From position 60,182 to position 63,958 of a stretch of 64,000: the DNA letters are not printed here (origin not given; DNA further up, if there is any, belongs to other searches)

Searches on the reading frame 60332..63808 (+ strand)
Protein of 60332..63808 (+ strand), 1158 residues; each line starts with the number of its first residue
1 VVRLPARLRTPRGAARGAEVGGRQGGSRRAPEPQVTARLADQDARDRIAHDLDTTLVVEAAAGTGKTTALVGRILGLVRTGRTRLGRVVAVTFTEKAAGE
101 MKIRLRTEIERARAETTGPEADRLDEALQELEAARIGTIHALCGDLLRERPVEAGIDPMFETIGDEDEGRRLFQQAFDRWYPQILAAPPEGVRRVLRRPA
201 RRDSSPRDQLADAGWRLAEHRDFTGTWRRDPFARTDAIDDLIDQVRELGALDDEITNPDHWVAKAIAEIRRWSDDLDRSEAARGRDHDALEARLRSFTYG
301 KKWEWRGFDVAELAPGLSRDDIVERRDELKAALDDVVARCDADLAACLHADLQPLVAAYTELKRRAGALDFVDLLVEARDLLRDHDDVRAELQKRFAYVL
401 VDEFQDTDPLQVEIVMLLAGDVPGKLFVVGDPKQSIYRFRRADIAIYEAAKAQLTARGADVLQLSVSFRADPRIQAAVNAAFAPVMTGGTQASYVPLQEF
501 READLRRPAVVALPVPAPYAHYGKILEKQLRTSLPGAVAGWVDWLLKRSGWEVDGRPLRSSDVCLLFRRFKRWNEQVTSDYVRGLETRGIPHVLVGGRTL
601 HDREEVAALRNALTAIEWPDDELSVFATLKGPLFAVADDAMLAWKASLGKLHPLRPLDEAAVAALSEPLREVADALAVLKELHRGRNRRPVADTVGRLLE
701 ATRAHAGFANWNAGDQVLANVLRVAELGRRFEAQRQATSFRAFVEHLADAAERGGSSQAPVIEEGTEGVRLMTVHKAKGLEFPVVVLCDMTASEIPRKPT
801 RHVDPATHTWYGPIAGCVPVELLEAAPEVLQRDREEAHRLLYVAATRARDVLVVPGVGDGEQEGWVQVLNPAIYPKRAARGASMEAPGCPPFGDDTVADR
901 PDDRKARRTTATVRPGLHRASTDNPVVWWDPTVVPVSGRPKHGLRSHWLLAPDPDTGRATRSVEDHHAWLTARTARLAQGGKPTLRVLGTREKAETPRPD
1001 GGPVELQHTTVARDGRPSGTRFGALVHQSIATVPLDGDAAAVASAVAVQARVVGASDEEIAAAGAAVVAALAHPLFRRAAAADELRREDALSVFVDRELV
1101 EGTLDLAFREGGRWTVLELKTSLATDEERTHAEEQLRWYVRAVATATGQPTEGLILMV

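Call 38: search_protein_families(library=pfam, proteins=[window:60332-63808:+], max_evalue=0.0001)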
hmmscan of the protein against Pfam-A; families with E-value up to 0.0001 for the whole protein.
window:60332-63808:+ (1158 aa): 6 families
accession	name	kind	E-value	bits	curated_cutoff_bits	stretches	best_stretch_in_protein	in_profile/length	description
PF00580.27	UvrD-helicase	-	5.8e-57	193.9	23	1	43-453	4-269/271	UvrD/REP helicase N-terminal domain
PF13361.12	UvrD_C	-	5.5e-19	69.2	25.6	1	717-854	237-345/350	UvrD-like helicase C-terminal domain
PF13245.12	AAA_19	-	2e-16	60.8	25.1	1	54-440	12-134/134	AAA domain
PF13538.12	UvrD_C_2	-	2e-12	47.2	27.4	1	769-794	2-29/52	UvrD-like helicase C-terminal domain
PF01443.25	Viral_helicase1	-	7e-07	29.7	21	0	393-446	55-108/228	Viral superfamily 1 RNA helicase core domain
PF13604.12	AAA_30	-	1.7e-06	28.4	27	0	44-132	9-81/191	AAA domain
